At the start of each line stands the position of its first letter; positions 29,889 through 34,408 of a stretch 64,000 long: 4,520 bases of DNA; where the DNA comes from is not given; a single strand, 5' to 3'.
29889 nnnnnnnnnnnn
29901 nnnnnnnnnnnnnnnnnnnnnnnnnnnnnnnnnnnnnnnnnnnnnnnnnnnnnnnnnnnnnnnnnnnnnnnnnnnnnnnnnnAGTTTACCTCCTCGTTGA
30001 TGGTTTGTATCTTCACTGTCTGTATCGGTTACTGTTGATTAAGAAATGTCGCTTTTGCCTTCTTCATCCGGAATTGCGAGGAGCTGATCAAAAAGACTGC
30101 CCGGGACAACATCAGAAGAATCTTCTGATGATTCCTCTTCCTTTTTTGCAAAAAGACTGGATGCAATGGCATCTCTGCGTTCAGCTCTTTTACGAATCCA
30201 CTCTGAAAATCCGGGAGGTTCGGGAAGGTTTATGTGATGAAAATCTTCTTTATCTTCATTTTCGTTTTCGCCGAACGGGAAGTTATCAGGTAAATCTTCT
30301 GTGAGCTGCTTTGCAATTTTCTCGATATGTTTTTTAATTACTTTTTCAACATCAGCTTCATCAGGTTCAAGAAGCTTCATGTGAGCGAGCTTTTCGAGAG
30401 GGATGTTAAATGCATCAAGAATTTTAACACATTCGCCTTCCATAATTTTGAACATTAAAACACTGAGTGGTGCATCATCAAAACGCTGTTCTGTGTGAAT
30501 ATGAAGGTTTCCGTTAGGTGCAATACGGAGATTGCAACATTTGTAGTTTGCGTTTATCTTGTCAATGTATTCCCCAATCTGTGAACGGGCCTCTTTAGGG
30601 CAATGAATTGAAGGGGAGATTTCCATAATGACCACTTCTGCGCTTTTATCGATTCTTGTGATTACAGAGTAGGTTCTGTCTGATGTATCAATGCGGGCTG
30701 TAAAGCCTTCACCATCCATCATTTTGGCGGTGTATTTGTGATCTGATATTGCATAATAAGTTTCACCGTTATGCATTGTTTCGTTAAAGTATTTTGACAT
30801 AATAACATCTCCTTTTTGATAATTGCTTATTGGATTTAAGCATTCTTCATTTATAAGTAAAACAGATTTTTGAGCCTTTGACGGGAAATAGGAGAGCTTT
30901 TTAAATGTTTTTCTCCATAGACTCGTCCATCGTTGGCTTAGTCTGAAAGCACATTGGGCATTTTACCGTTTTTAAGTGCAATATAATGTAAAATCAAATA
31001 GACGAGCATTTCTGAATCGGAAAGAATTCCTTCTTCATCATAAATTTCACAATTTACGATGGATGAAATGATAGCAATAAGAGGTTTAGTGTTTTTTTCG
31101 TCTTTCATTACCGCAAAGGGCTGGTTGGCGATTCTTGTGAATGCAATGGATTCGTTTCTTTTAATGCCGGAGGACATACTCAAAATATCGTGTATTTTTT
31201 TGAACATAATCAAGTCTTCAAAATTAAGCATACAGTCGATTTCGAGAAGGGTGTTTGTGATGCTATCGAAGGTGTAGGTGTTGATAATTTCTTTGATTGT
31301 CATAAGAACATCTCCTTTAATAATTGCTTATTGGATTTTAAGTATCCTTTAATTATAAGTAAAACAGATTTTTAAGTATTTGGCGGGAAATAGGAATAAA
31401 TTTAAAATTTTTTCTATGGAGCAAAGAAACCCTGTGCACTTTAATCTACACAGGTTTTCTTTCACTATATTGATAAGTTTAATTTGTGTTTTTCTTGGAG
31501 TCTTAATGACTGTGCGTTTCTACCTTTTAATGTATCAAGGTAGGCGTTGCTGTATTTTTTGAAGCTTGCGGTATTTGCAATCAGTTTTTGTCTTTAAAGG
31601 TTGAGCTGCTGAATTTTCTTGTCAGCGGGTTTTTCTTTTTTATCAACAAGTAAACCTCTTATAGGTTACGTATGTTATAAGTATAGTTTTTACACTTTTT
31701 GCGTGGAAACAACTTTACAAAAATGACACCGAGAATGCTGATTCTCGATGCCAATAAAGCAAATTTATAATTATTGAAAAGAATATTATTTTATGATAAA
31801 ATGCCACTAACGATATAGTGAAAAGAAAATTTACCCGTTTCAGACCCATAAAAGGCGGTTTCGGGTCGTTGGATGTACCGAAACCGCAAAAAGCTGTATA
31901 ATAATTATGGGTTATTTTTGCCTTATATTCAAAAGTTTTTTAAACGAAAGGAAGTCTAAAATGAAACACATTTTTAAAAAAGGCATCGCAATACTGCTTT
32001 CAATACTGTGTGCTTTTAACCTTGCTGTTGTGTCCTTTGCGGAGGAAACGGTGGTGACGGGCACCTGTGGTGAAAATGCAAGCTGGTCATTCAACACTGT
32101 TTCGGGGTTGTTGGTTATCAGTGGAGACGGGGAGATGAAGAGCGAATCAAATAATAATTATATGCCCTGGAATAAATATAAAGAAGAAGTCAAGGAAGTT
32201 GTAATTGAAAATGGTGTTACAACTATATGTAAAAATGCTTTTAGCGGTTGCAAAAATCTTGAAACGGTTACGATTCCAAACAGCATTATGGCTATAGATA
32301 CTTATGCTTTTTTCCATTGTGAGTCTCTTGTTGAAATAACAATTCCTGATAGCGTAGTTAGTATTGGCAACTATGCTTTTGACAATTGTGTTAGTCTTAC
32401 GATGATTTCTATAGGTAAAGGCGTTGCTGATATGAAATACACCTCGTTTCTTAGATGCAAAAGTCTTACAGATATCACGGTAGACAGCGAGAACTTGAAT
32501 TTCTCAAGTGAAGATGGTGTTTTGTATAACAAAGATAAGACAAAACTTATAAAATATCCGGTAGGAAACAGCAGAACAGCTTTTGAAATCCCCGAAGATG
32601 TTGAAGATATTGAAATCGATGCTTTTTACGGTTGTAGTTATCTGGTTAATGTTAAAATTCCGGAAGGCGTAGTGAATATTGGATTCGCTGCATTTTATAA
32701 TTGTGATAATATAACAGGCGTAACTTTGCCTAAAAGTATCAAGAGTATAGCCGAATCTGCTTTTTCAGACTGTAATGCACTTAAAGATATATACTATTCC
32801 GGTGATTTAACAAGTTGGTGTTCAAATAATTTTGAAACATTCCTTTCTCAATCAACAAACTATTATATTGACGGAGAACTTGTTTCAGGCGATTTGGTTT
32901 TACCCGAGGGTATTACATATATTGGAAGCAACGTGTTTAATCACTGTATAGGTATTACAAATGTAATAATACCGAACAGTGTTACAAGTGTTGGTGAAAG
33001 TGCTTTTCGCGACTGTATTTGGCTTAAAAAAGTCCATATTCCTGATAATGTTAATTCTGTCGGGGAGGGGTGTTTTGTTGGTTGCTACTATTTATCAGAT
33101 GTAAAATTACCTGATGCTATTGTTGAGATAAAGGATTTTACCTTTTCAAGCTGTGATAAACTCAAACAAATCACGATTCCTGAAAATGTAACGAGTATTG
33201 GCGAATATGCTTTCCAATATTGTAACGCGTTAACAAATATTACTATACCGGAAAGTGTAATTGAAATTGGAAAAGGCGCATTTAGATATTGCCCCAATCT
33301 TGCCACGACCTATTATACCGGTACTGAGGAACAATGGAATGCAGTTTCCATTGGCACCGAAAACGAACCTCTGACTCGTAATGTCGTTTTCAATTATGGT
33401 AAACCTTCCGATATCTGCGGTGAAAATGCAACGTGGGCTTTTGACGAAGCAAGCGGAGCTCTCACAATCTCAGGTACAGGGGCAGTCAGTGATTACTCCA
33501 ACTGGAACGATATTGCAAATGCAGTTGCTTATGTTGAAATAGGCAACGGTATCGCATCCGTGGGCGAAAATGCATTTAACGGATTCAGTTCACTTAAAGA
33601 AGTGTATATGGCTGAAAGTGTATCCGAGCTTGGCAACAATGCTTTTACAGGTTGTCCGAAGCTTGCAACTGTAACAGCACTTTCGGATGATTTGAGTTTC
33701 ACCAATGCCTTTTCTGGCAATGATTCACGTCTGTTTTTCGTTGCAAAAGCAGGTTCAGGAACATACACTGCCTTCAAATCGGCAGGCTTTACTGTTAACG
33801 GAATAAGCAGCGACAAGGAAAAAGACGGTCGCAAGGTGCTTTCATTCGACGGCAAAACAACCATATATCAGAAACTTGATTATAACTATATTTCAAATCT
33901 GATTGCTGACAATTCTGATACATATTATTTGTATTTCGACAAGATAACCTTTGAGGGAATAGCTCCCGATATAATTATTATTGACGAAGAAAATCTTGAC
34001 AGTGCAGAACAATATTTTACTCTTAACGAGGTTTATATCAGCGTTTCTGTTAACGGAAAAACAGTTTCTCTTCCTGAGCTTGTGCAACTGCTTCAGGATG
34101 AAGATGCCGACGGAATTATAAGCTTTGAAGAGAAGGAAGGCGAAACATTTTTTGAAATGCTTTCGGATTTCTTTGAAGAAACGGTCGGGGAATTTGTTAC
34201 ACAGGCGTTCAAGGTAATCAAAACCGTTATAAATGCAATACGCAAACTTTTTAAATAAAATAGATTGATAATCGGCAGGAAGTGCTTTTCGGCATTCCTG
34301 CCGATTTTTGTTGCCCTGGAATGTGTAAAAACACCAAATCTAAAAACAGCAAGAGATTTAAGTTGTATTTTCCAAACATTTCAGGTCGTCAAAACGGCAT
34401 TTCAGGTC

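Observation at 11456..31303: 20-kb co-directional supercluster: an actinobacterial-type FHA/PP2C/SEDS/bPBP/kinase module, expanded into paralog sets and linked to a tandem-AAA+ Lon and an S2P-like protease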

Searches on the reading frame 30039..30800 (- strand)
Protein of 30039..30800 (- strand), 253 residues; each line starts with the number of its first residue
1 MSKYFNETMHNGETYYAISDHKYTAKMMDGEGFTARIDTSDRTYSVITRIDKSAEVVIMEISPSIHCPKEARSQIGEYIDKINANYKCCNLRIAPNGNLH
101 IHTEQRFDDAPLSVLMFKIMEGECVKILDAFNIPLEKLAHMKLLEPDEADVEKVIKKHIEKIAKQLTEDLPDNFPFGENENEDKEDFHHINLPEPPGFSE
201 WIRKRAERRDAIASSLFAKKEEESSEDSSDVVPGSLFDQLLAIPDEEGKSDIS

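Call 5: search_protein_families(library=pfam, max_evalue=0.01, proteins=[window:30039-30800:-])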
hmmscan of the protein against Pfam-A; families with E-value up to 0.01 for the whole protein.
window:30039-30800:- (253 aa): 0 families

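Call 22: search_protein_families(library=pfam, max_evalue=5, proteins=[window:30039-30800:-])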
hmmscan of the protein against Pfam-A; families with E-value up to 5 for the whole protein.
window:30039-30800:- (253 aa): 0 families

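Call 23: search_protein_families(library=padloc, max_evalue=0.01, proteins=[window:30039-30800:-])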
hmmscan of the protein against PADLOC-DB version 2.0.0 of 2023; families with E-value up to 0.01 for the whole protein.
window:30039-30800:- (253 aa): 0 families

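Call 56: search_solved_structures(query=A5, max_evalue=10)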
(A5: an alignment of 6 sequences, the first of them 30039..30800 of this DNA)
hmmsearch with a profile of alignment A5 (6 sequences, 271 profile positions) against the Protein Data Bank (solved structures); distinct sequences matched with E-value up to 10: 3.
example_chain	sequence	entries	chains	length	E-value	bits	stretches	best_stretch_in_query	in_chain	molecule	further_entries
7sq0_A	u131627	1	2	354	0.16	14.5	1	62-95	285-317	ATPase ASNA1 homolog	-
7spy_A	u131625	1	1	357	0.17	14.4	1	62-95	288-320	ATPase ASNA1 homolog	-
7spz_A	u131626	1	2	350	0.2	14.2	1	62-95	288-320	ATPase ASNA1 homolog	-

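Call 64: predict_structure(protein=window:30039-30800:-)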
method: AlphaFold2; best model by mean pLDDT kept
length: 253 residues; sequences in the alignment: 1
mean_pLDDT: 45.8   pTM: 0.35
mean pLDDT of the five models: 45.8, 44.1, 43.6, 43.1, 37.1
residues with pLDDT >= 90: 0; 70-90: 4; 50-70: 95; < 50: 154
segments of 3 or more residues with pLDDT < 50: 1-30, 132-253
pLDDT, mean of each block of 10 residues (from residue 1): 31 36 43 56 60 61 62 64 63 68 60 52 57 37 34 43 39 29 27 36 44 40 36 38 36 29
secondary structure, 60 per line:
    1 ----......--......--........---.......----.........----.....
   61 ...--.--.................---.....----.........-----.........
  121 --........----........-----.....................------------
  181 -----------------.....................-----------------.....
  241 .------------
elements in order: E5-10 E13-18 E21-28 E32-38 E43-51 E56-63 H69-85 E89-93 E98-106 H112-120 H123-130 H135-142 H148-168 H198-218 H236-241

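Call 85: search_protein_families(library=ncbifam, max_evalue=0.001, proteins=[window:30039-30800:-])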
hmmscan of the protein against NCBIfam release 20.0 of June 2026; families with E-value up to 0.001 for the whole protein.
window:30039-30800:- (253 aa): 0 families

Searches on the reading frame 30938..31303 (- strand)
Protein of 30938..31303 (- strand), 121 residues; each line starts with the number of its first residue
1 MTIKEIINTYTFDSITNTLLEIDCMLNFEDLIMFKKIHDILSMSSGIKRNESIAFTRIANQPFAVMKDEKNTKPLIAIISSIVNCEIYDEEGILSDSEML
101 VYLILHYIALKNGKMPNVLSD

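Call 5: search_protein_families(library=pfam, max_evalue=0.01, proteins=[window:30938-31303:-])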
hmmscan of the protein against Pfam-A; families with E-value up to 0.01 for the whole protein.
window:30938-31303:- (121 aa): 0 families

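Call 22: search_protein_families(library=pfam, max_evalue=5, proteins=[window:30938-31303:-])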
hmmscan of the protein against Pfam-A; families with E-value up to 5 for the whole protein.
window:30938-31303:- (121 aa): 0 families

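Call 23: search_protein_families(library=padloc, max_evalue=0.01, proteins=[window:30938-31303:-])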
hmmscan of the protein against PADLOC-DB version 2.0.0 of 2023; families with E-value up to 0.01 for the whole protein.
window:30938-31303:- (121 aa): 0 families

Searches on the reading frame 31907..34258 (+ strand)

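Call 9: search_protein_families(library=pfam, max_evalue=0.001, proteins=[window:31907-34258:+])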
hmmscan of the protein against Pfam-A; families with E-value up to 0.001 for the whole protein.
window:31907-34258:+ (783 aa): 3 families
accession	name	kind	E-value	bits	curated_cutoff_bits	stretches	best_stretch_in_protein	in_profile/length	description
PF13306.12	LRR_5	-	1.4e-98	326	27.7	4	337-465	1-126/127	BspA type Leucine rich repeat region (6 copies)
PF13855.12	LRR_8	-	1.5e-13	50.8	27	0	102-145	11-55/61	Leucine rich repeat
PF05725.18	FNIP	-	0.00077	20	21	0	264-281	1-17/44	FNIP Repeat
